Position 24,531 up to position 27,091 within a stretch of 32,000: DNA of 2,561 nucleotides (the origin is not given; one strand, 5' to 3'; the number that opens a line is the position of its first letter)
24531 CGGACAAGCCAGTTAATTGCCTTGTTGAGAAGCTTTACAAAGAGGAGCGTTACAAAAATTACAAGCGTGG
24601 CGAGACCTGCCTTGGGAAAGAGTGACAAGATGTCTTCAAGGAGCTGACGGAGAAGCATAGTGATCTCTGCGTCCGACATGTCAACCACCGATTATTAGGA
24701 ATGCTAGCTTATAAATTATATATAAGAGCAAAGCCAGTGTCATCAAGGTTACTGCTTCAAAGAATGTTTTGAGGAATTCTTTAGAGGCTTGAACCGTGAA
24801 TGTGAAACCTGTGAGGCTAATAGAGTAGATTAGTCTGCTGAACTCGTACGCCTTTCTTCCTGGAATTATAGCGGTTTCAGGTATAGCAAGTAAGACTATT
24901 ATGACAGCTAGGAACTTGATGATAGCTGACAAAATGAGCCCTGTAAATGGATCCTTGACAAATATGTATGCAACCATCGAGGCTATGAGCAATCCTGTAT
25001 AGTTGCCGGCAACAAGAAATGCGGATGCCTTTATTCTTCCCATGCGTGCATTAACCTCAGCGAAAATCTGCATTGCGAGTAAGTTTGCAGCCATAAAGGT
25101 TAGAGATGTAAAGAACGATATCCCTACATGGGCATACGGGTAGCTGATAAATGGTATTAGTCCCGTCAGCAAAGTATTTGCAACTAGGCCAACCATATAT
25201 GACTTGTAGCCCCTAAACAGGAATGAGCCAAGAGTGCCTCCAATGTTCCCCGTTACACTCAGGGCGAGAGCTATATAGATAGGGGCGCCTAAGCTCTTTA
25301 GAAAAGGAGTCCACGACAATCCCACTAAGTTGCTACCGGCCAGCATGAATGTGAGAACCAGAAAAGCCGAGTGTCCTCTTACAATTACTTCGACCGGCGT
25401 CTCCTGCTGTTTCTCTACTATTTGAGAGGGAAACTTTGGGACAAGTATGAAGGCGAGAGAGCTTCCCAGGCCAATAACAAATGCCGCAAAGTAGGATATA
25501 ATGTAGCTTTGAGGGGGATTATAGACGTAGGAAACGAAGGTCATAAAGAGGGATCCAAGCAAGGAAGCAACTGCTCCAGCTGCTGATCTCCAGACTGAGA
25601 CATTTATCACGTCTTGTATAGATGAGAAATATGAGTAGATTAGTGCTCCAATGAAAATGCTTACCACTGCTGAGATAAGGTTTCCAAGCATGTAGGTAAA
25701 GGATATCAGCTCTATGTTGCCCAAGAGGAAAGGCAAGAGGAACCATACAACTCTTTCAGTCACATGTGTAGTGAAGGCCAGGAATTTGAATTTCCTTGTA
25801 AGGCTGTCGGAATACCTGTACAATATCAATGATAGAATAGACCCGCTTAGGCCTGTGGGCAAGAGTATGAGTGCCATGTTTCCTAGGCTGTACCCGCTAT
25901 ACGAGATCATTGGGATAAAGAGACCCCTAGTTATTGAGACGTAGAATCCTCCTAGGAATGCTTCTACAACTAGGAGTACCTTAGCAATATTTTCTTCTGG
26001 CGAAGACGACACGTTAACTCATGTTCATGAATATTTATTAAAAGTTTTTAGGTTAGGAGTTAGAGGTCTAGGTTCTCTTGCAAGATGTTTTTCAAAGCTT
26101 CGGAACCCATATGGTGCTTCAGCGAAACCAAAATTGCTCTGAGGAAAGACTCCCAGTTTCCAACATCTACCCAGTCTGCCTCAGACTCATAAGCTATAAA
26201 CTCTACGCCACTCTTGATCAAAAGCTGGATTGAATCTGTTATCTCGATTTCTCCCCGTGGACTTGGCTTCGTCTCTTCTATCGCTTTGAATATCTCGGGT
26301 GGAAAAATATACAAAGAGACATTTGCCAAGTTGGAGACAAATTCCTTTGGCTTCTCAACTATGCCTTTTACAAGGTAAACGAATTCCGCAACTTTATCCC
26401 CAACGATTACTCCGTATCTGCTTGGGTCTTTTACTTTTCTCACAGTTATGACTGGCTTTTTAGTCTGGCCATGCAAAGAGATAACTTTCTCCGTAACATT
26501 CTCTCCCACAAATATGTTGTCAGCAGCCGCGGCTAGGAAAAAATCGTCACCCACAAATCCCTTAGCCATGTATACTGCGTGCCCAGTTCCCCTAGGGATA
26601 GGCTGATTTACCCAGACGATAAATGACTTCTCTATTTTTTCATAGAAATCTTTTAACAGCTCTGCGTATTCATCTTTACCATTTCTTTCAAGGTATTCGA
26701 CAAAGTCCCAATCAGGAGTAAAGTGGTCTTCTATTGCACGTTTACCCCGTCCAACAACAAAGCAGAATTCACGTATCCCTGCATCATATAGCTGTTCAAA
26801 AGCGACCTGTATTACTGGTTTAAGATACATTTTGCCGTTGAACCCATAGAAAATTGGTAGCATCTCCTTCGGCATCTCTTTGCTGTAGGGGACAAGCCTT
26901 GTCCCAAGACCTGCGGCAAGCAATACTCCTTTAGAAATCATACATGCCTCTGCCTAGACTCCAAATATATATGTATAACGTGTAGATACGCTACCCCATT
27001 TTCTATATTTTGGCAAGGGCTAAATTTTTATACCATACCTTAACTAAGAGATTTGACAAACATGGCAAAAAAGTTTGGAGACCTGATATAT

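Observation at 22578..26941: Candidate archaeal synthase-dependent exopolysaccharide system: QxxRW glycosyltransferase with two novel membrane partners and a GalU-like precursor enzyme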

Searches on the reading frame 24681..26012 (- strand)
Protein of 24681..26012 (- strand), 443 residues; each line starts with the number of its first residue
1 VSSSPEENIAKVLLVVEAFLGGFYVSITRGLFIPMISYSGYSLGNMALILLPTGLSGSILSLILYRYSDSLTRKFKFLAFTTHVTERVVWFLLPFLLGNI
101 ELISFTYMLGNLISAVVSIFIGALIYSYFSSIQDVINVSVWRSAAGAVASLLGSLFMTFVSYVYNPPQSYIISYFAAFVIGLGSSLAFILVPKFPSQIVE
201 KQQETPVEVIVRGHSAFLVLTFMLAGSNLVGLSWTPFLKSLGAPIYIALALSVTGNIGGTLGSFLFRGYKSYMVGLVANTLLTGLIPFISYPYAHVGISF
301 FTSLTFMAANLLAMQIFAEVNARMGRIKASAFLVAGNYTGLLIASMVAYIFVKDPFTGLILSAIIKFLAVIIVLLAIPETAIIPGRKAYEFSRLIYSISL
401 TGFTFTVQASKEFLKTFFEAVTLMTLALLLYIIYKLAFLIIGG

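Call 3: search_protein_families(library=pfam, proteins=[window:24681-26012:-], max_evalue=0.1)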
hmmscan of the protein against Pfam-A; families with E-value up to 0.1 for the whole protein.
window:24681-26012:- (443 aa): 2 families
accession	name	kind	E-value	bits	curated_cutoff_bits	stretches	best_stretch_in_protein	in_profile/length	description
PF07690.21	MFS_1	-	0.0063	15.9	33.4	1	19-317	2-323/347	Major Facilitator Superfamily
PF10894.13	DUF2689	-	0.048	13.9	25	0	381-403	33-55/57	Protein of unknown function (DUF2689)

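Call 4: search_protein_families(library=ncbifam, proteins=[window:24681-26012:-], max_evalue=0.1)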
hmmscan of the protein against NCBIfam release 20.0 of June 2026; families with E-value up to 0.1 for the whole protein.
window:24681-26012:- (443 aa): 1 family
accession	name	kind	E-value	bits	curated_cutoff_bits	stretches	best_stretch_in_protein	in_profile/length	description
NF010283.0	PRK13724.1-5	equivalog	0.088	12.7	164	0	380-403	29-52/78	conjugal transfer protein TrbD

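Call 13: find_homologous_proteins(query=window:24681-26012:-)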
Query window:24681-26012:- (443 aa): 23 proteins with E <= 0.001 among 8000 candidates.
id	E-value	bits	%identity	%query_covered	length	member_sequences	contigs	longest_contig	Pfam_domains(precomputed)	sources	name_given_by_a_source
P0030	1.2e-265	900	99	100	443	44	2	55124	-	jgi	jgi:hypothetical protein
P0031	1.0e-217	742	78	99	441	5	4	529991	PF07690.22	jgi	jgi:MFS family permease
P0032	1.4e-171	590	62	100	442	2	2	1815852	-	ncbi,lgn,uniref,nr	ncbi:hypothetical protein [Thermofilum pendens]|uniref:MFS transporter n=1 Tax=Thermofilum pendens (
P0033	7.4e-145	502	54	100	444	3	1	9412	-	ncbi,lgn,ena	-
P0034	1.6e-143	497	54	100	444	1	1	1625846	-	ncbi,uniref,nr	ncbi:hypothetical protein IG193_07650 [Infirmifilum lucidum]|uniref:MFS transporter n=1 Tax=Infirmif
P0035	5.3e-143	496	55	100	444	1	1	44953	-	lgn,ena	-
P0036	3.0e-142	493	54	100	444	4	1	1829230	-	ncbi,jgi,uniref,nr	ncbi:hypothetical protein [Infirmifilum sp. NZ]|uniref:hypothetical protein n=1 Tax=Infirmifilum sp.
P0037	5.5e-136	473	52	100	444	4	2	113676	-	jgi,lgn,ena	jgi:hypothetical protein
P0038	5.8e-135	469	52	100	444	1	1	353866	-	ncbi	ncbi:MAG: hypothetical protein ABWK01_09500 [Infirmifilum sp.]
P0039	5.5e-131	456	52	99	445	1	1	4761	-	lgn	-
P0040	6.1e-129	449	51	98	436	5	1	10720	PF07690.22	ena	-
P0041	4.4e-128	447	52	98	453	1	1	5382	PF07690.22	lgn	-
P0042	6.8e-128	446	49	100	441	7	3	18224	-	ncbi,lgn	ncbi:MAG: hypothetical protein QXM99_06195 [Thermofilum sp.]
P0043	3.4e-126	440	50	97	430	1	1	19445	-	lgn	-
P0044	2.7e-121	424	47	99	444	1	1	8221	-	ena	-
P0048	2.3e-86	309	38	93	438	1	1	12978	-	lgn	-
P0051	3.7e-74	269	36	97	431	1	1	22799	-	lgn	-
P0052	2.0e-40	158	30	96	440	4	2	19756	-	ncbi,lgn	-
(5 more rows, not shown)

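Call 15: find_encoding_contigs(protein=P0032, flank=6000, max_places=2)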
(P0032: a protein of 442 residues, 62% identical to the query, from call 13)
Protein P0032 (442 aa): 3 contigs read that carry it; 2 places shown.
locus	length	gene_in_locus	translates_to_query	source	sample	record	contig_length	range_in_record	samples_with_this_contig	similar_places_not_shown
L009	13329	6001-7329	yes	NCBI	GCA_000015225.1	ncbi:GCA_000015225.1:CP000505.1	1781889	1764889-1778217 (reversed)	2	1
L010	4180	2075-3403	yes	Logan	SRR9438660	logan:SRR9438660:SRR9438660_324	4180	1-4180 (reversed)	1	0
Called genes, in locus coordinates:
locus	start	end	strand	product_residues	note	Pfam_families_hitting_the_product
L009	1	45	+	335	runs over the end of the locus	-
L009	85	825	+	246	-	PF04126:Cyclophil_like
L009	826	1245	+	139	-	-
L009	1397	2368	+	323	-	PF00152:tRNA-synt_2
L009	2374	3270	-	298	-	PF00892:EamA, PF03151:TPT (faint), PF00892:EamA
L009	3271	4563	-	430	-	PF07690:MFS_1, PF13347:MFS_2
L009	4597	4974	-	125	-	PF01880:Desulfoferrodox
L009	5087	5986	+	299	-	PF00483:NTP_transferase, PF12804:NTP_transf_3 (faint)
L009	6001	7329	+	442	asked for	-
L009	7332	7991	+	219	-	-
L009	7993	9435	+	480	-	PF00535:Glycos_transf_2 (faint), PF13641:Glyco_tranf_2_3, PF13632:Glyco_trans_2_3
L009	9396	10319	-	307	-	PF25145:NfeD1b_N, PF01343:Peptidase_S49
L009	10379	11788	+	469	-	PF07992:Pyr_redox_2, PF13738:Pyr_redox_3, PF00070:Pyr_redox, PF02852:Pyr_redox_dim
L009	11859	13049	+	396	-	PF07690:MFS_1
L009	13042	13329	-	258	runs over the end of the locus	PF00899:ThiF, PF03435:Sacchrp_dh_NADP (faint)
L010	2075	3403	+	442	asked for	-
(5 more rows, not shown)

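Call 17: find_encoding_contigs(protein=P0051, flank=6000, max_places=2)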
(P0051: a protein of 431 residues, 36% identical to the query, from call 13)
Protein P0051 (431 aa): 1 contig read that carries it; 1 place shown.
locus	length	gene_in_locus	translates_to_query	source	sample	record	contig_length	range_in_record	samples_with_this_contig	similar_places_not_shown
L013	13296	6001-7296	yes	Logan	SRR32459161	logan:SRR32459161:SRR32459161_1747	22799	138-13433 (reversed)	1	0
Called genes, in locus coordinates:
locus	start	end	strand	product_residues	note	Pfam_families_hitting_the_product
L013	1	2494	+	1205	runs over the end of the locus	PF10633:NPCBM_assoc (faint)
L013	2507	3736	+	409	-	PF12704:MacB_PCD, PF02687:FtsX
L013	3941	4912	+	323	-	-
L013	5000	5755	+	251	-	PF00149:Metallophos, PF06874:FBPase_2 (faint), PF12850:Metallophos_2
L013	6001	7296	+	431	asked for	-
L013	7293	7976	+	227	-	-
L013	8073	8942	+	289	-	PF00892:EamA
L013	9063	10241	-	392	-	PF00291:PALP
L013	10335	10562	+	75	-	PF01206:TusA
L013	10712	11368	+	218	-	PF01917:Flagellin_arch-type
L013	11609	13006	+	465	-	PF03448:MgtE_N, PF00571:CBS (weak), PF01769:MgtE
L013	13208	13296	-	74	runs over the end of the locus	?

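Call 35: search_solved_structures(query=A3, max_evalue=1)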
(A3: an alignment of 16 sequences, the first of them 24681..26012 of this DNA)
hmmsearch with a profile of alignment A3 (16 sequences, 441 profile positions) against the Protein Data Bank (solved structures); distinct sequences matched with E-value up to 1: 0.

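Call 60: predict_structure(alignment_id=A4)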
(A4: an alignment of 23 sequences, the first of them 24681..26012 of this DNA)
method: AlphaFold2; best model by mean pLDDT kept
length: 443 residues; sequences in the alignment: 23
mean_pLDDT: 84.3   pTM: 0.78
mean pLDDT of the five models: 84.3, 83.7, 83.2, 80.7, 79.9
residues with pLDDT >= 90: 229; 70-90: 154; 50-70: 31; < 50: 29
segments of 3 or more residues with pLDDT < 50: 383-410
pLDDT, mean of each block of 10 residues (from residue 1): 81 95 93 96 95 94 86 89 96 95 97 91 85 77 83 94 95 98 96 85 67 78 92 95 93 83 77 91 95 94 83 69 71 86 95 95 94 76 43 30 38 73 86 88 71
secondary structure, 60 per line:
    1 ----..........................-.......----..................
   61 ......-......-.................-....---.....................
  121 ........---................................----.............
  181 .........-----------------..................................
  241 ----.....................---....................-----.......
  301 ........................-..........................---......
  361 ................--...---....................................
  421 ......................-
elements in order: H5-30 H32-38 H43-66 H68-73 H75-91 H93-96 H100-128 H132-163 H168-189 H207-240 H245-265 H269-288 H294-324 H326-351 H355-376 H385-442

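Call 62: fold_search(model_id=the predicted structure, library=pdb)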
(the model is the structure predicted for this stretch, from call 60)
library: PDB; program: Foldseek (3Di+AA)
matches with E <= 10: 784; with E <= 0.001: 386
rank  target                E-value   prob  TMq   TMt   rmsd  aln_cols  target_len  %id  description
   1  9ll1                  3.1e-08  1.00  0.63  0.70   4.8       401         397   12  Cryo-EM structure of G6PT1 in complex with Chlorogenic acid (released 2025-12-31)
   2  8ubz                  6.1e-08  1.00  0.59  0.62   5.8       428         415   13  Choline-bound FLVCR1 (released 2024-03-27)
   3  8tth_A                8.7e-08  1.00  0.62  0.72   5.3       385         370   17  NorA single mutant - D307N at pH 7.5 (released 2024-05-29)
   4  8jtc                  9.1e-08  1.00  0.65  0.73   4.4       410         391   14  Human VMAT2 complex with reserpine (released 2023-11-29)
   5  8ttf_A                9.1e-08  1.00  0.60  0.67   5.4       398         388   16  NorA double mutant - E222QD307N at pH 7.5 (released 2024-05-29)
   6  8tte_A                1.2e-07  1.00  0.62  0.73   5.3       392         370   17  Protonated state of NorA at pH 5.0 (released 2024-05-29)
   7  8wll                  1.2e-07  1.00  0.64  0.71   4.8       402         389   15  Cryo-EM structure of human VMAT2 Y422C, in the presence of reserpine, determined in an inward-facing conformation (released 2024-06-12)
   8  8tgj_B                1.3e-07  1.00  0.65  0.74   4.7       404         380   13  VMAT1 dimer in unbound form and with reserpine (released 2024-03-20)
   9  9b3m                  1.6e-07  1.00  0.60  0.71   4.8       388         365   16  NorA in inward-open conformation (NorA-BRIL fusion) (released 2024-12-11)
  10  8xv2                  1.6e-07  1.00  0.60  0.67   5.3       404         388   15  Thiamine-bound human SLC19A3 (released 2024-03-27)
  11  8xo9                  1.7e-07  1.00  0.68  0.75   4.1       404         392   14  VMAT2 complex with noradrenaline in cytosol-facing state (released 2024-05-08)
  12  8t6a                  2.1e-07  1.00  0.65  0.73   4.2       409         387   14  Human VMAT2 in complex with reserpine (released 2023-11-01)
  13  9b3o                  2.3e-07  1.00  0.59  0.70   5.4       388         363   16  NorA in inward-occluded conformation (NorA-BRIL fusion) (released 2024-12-11)
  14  8wvg_A                2.5e-07  1.00  0.61  0.67   5.4       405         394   14  Human VMAT2 in complex with tetrabenazine (released 2024-09-25)
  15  8uby                  2.6e-07  1.00  0.60  0.63   5.5       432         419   12  Choline-bound FLVCR1 (released 2024-03-27)
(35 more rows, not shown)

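Call 87: find_encoding_contigs(protein=P0048, flank=6000, max_places=2)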
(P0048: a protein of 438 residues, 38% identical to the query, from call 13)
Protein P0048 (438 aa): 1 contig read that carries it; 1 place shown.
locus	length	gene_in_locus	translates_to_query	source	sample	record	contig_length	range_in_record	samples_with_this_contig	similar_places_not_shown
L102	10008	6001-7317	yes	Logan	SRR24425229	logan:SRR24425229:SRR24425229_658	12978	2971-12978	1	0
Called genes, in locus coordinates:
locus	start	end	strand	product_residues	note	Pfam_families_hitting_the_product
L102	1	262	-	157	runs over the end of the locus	PF00885:DMRL_synthase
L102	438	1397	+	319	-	PF00586:AIRS, PF02769:AIRS_C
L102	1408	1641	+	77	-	PF01455:HupF_HypC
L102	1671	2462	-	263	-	PF00106:adh_short, PF08659:KR, PF23441:SDR, PF13561:adh_short_C2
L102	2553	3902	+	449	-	PF01694:Rhomboid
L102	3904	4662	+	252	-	PF00149:Metallophos, PF12850:Metallophos_2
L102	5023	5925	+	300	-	PF00892:EamA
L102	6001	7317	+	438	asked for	-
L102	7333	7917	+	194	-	-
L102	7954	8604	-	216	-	-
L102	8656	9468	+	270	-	PF00248:Aldo_ket_red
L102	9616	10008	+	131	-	?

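Call 88: find_encoding_contigs(protein=P0052, flank=6000, max_places=2)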
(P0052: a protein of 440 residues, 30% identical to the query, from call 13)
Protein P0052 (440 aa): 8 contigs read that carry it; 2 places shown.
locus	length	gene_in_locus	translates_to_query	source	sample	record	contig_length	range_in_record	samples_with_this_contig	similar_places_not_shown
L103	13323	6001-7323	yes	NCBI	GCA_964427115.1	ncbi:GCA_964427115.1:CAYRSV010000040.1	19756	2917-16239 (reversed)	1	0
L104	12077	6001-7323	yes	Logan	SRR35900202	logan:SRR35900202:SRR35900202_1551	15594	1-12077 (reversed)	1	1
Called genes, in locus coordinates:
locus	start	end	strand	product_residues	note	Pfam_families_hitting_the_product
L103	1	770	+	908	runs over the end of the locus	PF00690:Cation_ATPase_N, PF00122:E1-E2_ATPase, PF00702:Hydrolase, PF13246:Cation_ATPase, PF08282:Hydrolase_3 (faint), PF12710:HAD (weak), PF00689:Cation_ATPase_C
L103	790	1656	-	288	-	PF13593:SBF_like, PF01758:SBF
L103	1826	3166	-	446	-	PF00753:Lactamase_B, PF23023:Anti-Pycsar_Apyc1 (weak), PF12706:Lactamase_B_2, PF10996:Beta-Casp, PF07521:RMMBL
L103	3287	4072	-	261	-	-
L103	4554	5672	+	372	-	PF02163:Peptidase_M50, PF00571:CBS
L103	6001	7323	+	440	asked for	-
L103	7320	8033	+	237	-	PF05552:MS_channel_1st_1 (weak)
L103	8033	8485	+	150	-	PF01329:Pterin_4a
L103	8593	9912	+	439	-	PF03952:Enolase_N, PF00113:Enolase_C, PF13378:MR_MLE_C, PF07476:MAAL_C (weak)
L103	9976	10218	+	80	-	PF00173:Cyt-b5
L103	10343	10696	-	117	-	PF04343:DUF488, PF22751:DUF488-N3a, PF22752:DUF488-N3i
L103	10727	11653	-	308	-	PF00730:HhH-GPD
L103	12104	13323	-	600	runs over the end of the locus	-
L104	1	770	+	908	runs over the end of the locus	PF00690:Cation_ATPase_N, PF00122:E1-E2_ATPase, PF00702:Hydrolase, PF13246:Cation_ATPase, PF08282:Hydrolase_3 (faint), PF12710:HAD (weak), PF00689:Cation_ATPase_C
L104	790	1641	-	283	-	PF01758:SBF, PF13593:SBF_like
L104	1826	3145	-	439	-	PF00753:Lactamase_B, PF23023:Anti-Pycsar_Apyc1 (weak), PF12706:Lactamase_B_2, PF10996:Beta-Casp, PF07521:RMMBL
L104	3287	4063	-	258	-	-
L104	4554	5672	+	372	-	PF02163:Peptidase_M50, PF00571:CBS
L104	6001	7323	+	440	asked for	-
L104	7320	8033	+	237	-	PF05552:MS_channel_1st_1 (weak)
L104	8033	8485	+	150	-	PF01329:Pterin_4a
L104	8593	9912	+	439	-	PF03952:Enolase_N, PF00113:Enolase_C, PF13378:MR_MLE_C, PF07476:MAAL_C (weak)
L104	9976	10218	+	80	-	PF00173:Cyt-b5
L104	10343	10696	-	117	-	PF04343:DUF488, PF22751:DUF488-N3a, PF22752:DUF488-N3i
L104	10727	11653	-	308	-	PF00730:HhH-GPD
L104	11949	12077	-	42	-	?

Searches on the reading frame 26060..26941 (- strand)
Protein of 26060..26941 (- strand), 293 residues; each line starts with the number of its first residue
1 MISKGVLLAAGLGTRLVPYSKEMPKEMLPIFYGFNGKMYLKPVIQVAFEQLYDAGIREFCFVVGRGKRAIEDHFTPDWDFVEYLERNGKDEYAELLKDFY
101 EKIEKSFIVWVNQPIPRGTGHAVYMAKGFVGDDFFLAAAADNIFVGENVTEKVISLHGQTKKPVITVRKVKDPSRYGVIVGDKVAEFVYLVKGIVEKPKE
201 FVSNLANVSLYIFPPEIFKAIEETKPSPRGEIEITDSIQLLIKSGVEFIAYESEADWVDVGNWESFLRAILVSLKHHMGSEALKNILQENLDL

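Call 3: search_protein_families(library=pfam, proteins=[window:26060-26941:-], max_evalue=0.1)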
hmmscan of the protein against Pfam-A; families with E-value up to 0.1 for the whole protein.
window:26060-26941:- (293 aa): 2 families
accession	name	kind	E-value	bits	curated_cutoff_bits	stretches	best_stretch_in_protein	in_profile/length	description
PF00483.29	NTP_transferase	-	6e-36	124.7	21.2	1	4-270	1-239/245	Nucleotidyl transferase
PF12804.13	NTP_transf_3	-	3.1e-05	24.6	27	1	5-173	1-127/160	MobA-like NTP transferase domain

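Call 4: search_protein_families(library=ncbifam, proteins=[window:26060-26941:-], max_evalue=0.1)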
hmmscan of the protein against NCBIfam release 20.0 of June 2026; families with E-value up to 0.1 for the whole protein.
window:26060-26941:- (293 aa): 29 families (the best 25 are shown)
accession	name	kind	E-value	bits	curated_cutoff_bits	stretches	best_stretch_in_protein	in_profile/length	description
TIGR01099.1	galU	equivalog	6.9e-58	196.3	326.8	1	2-269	1-261/261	UTP--glucose-1-phosphate uridylyltransferase GalU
TIGR03992.1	Arch_glmU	subfamily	8.3e-45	153.3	292.1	2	97-276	61-230/393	bifunctional sugar-1-phosphate nucleotidylyltransferase/acetyltransferase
TIGR01208.1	rmlA_long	equivalog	1.3e-44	152.6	320.25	2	105-275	71-236/353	glucose-1-phosphate thymidylyltransferase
NF041313.1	UDPGP_AglF_Halo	equivalog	4.5e-35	121.2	400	2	95-264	60-225/234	UTP--glucose-1-phosphate uridylyltransferase AglF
NF009928.0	PRK13389.1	equivalog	9.6e-31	107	548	1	2-291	8-298/302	UTP--glucose-1-phosphate uridylyltransferase GalU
TIGR01207.1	rmlA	equivalog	7.7e-27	94.1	360.65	2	108-269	74-232/286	glucose-1-phosphate thymidylyltransferase RfbA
NF041173.1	Sug_nt_acttase_Thmprot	equivalog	8.2e-26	90.9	600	1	4-266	2-220/405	bifunctional sugar-1-phosphate nucleotidylyltransferase/acetyltransferase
NF007516.0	PRK10122.1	equivalog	2.1e-22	79.7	534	1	4-269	5-272/297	UTP--glucose-1-phosphate uridylyltransferase GalF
NF012024.0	PRK15480.1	equivalog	7e-22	77.9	588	2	112-269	82-236/292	glucose-1-phosphate thymidylyltransferase RfbA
TIGR01105.1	galF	equivalog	2.1e-21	76.4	659.2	1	4-248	5-253/297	GalU regulator GalF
NF052502.1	man1P_GTase_Rv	exception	2.1e-12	46.6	440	1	113-283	79-240/352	mannose-1-phosphate guanylyltransferase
TIGR01173.1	glmU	equivalog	4.8e-11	42.1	366.85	1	101-252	59-213/452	bifunctional UDP-N-acetylglucosamine diphosphorylase/glucosamine-1-phosphate N-acetyltransferase GlmU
NF003670.0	PRK05293.1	equivalog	7.4e-11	41.6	470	1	6-276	8-261/382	glucose-1-phosphate adenylyltransferase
NF010934.1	PRK14354.1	equivalog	8.9e-11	40.9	450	1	111-254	67-215/447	bifunctional UDP-N-acetylglucosamine diphosphorylase/glucosamine-1-phosphate N-acetyltransferase GlmU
TIGR02623.1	G1P_cyt_trans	equivalog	8.3e-09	35.3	300.25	1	4-228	2-206/255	glucose-1-phosphate cytidylyltransferase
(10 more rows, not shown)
